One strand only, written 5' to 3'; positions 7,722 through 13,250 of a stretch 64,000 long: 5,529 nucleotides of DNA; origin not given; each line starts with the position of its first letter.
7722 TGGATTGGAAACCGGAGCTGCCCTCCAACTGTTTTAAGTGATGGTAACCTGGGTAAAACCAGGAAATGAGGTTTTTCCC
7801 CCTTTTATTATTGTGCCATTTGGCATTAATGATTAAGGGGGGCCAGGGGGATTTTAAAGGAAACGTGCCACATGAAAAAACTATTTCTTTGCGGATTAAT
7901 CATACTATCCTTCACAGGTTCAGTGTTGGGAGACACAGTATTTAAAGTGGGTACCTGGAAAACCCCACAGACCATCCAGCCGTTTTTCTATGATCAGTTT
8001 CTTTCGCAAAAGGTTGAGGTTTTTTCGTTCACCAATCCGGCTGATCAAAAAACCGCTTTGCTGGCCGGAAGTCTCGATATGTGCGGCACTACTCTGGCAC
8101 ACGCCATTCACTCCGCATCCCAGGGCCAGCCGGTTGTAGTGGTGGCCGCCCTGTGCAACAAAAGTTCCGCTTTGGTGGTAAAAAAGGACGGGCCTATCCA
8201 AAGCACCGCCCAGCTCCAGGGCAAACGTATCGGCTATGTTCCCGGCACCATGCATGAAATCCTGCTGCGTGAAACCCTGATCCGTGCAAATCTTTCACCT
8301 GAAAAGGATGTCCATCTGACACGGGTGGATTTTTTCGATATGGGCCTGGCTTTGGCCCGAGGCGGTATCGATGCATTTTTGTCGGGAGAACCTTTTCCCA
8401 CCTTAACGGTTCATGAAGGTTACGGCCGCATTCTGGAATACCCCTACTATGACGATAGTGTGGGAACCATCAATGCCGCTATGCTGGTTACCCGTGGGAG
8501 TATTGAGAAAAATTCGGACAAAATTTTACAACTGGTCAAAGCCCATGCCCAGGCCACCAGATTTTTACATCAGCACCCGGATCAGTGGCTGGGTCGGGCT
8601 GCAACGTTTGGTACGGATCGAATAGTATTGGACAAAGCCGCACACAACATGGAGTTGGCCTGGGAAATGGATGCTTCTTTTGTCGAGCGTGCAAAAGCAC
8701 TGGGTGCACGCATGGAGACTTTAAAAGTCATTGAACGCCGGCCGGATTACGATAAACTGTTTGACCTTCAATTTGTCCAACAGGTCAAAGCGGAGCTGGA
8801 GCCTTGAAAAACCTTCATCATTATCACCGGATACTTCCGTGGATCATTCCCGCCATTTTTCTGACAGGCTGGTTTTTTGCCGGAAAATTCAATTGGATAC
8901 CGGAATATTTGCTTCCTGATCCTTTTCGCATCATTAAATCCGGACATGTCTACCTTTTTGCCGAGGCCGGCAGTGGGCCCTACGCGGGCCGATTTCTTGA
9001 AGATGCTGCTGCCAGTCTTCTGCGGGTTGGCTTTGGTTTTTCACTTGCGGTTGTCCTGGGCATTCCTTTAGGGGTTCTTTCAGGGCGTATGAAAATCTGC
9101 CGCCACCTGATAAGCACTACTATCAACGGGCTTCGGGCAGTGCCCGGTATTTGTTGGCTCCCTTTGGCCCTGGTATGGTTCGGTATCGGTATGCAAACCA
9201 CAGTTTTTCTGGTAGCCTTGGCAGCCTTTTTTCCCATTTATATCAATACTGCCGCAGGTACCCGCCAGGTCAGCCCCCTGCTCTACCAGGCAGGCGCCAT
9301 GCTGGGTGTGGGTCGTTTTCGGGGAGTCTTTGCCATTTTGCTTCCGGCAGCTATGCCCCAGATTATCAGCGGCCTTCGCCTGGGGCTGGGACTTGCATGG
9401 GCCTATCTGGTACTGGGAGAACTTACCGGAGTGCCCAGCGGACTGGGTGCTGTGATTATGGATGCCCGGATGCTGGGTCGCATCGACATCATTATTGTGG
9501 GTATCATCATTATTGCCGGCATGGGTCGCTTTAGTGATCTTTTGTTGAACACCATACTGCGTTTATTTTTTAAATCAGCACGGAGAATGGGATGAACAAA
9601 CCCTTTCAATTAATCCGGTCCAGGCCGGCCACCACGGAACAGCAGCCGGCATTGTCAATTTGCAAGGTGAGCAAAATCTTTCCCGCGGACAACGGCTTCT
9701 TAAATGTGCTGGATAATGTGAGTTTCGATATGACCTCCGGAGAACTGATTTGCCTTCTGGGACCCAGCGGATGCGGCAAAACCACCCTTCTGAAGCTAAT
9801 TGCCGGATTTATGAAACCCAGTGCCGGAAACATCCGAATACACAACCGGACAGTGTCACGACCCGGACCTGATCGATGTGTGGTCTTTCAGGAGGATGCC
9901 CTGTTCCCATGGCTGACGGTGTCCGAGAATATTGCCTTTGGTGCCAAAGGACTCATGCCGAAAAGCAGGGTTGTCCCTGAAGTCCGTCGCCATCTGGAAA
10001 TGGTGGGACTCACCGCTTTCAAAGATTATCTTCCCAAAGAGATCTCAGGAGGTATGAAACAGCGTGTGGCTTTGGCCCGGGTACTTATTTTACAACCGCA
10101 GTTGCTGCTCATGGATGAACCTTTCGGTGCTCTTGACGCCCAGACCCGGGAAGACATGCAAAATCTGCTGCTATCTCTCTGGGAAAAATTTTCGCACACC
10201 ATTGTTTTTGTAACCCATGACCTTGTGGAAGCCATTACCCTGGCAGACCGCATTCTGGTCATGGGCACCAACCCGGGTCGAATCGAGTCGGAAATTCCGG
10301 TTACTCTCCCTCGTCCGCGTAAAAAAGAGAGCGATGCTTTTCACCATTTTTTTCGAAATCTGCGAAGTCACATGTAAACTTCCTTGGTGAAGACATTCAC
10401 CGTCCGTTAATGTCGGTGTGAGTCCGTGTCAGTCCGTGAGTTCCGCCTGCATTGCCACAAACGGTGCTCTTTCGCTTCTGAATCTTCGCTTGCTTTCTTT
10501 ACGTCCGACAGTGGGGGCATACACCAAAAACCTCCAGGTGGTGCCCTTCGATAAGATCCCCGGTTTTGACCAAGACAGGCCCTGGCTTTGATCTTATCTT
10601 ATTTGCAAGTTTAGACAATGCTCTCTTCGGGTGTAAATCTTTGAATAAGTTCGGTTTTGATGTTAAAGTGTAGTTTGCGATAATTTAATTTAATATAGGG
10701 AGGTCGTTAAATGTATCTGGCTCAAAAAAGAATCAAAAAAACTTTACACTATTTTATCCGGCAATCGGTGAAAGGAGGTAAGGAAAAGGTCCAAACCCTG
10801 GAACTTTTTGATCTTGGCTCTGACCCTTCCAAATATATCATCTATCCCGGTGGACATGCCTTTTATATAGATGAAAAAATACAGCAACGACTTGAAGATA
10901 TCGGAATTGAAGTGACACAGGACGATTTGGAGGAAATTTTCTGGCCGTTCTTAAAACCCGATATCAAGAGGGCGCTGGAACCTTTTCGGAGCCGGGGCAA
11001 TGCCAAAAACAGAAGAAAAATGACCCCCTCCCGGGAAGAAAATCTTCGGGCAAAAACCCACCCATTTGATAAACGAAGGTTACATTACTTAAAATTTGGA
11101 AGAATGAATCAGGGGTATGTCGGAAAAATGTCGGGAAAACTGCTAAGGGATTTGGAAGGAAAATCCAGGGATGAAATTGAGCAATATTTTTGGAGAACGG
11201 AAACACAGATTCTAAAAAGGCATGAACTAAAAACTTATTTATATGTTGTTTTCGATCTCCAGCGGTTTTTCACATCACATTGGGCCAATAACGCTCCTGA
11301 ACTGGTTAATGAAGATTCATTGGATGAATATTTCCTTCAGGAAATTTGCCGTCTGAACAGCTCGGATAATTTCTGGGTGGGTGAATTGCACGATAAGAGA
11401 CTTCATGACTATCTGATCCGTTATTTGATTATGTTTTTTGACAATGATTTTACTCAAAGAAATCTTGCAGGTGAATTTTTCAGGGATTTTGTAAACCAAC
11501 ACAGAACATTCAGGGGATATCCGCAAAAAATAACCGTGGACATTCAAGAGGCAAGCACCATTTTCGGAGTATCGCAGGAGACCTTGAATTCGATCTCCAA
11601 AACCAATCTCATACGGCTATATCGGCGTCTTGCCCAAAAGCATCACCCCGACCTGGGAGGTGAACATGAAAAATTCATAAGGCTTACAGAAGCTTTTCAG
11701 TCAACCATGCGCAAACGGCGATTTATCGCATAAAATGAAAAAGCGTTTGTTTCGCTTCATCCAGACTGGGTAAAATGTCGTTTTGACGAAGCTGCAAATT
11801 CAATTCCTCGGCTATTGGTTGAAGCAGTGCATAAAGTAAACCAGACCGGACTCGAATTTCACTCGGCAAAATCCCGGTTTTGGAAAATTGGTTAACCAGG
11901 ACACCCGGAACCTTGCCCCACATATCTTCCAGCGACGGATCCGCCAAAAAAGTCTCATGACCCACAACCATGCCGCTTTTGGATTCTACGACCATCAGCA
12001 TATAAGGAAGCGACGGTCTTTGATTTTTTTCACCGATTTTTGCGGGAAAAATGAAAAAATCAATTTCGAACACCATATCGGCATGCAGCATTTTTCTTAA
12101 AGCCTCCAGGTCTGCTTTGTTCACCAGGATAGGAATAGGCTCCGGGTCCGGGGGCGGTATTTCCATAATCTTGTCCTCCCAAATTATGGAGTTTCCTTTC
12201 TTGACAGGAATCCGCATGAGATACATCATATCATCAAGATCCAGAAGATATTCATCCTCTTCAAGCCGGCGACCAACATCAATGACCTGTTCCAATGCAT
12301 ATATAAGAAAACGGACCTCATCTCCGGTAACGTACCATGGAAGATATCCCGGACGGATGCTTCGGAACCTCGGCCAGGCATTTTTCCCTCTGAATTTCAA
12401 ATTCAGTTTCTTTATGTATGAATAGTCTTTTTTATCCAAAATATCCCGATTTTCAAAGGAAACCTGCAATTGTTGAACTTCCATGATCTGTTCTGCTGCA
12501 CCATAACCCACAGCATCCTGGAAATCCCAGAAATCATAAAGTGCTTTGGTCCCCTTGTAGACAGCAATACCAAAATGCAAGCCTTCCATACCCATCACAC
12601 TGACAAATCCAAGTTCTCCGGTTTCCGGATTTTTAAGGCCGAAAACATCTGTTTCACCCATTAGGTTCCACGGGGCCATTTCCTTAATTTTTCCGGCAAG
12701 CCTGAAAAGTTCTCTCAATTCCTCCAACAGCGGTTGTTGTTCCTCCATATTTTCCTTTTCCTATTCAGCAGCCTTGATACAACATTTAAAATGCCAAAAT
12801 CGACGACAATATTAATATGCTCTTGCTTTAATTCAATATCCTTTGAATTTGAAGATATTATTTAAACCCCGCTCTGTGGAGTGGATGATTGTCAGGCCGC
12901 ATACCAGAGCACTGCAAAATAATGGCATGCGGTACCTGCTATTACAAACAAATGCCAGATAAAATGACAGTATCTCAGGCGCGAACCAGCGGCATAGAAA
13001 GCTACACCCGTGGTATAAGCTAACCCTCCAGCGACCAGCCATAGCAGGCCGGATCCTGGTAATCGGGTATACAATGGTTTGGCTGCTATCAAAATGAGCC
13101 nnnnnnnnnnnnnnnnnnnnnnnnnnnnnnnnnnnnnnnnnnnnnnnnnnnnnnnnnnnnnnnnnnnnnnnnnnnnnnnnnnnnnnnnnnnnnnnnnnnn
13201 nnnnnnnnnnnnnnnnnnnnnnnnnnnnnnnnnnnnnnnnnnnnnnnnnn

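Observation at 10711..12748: Orphan C-terminal J-domain protein overlapping tail-to-tail with a conserved hypothetical of the same size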

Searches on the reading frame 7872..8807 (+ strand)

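Call 29: search_protein_families(library=pfam, proteins=[window:7872-8807:+], max_evalue=0.001)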
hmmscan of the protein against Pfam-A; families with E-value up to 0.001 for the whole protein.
window:7872-8807:+ (311 aa): 3 families
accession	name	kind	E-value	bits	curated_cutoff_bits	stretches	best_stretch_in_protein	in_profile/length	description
PF09084.16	NMT1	-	2.7e-22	80.2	20.5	1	47-238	22-215/216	NMT1/THI5 like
PF13379.11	NMT1_2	-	1.4e-17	64.8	24.7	1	47-234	36-240/252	NMT1-like family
PF12974.12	Phosphonate-bd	-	2e-06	27.8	27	1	45-152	28-142/242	ABC transporter, phosphonate, periplasmic substrate-binding protein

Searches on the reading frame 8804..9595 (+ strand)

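Call 29: search_protein_families(library=pfam, proteins=[window:8804-9595:+], max_evalue=0.001)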
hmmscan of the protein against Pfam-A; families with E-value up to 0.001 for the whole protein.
window:8804-9595:+ (263 aa): 1 family
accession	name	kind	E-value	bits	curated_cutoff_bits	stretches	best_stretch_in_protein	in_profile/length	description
PF00528.27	BPD_transp_1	-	2.5e-20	73.4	26.4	1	86-248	1-175/184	Binding-protein-dependent transport system inner membrane component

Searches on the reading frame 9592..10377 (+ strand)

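Call 29: search_protein_families(library=pfam, proteins=[window:9592-10377:+], max_evalue=0.001)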
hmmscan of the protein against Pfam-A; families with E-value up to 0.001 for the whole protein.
window:9592-10377:+ (261 aa): 4 families
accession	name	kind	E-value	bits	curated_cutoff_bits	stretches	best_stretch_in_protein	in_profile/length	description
PF00005.33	ABC_tran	-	2e-33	116.3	25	1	40-178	1-136/137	ABC transporter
PF00004.35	AAA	-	6.2e-06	27.1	21.2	0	53-76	1-24/131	ATPase family associated with various cellular activities (AAA)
PF13304.12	AAA_21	-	4.8e-05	24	27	0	53-72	2-21/304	AAA domain, putative AbiEii toxin, Type IV TA system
PF13521.12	AAA_28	-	0.00018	22.2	27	0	53-71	2-20/164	AAA domain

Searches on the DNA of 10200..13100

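Call 107: search_rna_families(source=window, start=10200, end=13100, threshold=evalue, max_evalue=1)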
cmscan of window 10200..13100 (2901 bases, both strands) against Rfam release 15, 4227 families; matches with E-value up to 1: 0.
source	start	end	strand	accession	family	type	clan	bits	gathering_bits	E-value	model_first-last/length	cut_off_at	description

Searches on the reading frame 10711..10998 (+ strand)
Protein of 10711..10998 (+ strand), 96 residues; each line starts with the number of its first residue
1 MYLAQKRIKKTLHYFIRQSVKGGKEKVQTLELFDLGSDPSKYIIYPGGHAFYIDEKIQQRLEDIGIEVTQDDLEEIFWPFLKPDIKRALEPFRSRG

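Call 48: search_protein_families(library=pfam, proteins=[window:10711-10998:+], max_evalue=10)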
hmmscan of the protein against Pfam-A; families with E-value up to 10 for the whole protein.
seq(96 aa): 0 families

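Call 49: search_protein_families(library=ncbifam, proteins=[window:10711-10998:+], max_evalue=10)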
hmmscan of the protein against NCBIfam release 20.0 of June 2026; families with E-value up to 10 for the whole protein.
seq(96 aa): 2 families
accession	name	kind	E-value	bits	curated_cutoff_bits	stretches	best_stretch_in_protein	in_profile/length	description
NF007007.0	PRK09470.1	equivalog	0.2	10.5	486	1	55-87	384-416/463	envelope stress sensor histidine kinase CpxA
NF041947.1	LuxQ_Vibrio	equivalog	0.31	8.8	1200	1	55-84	621-650/843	quorum-sensing autoinducer 2 sensor kinase/phosphatase LuxQ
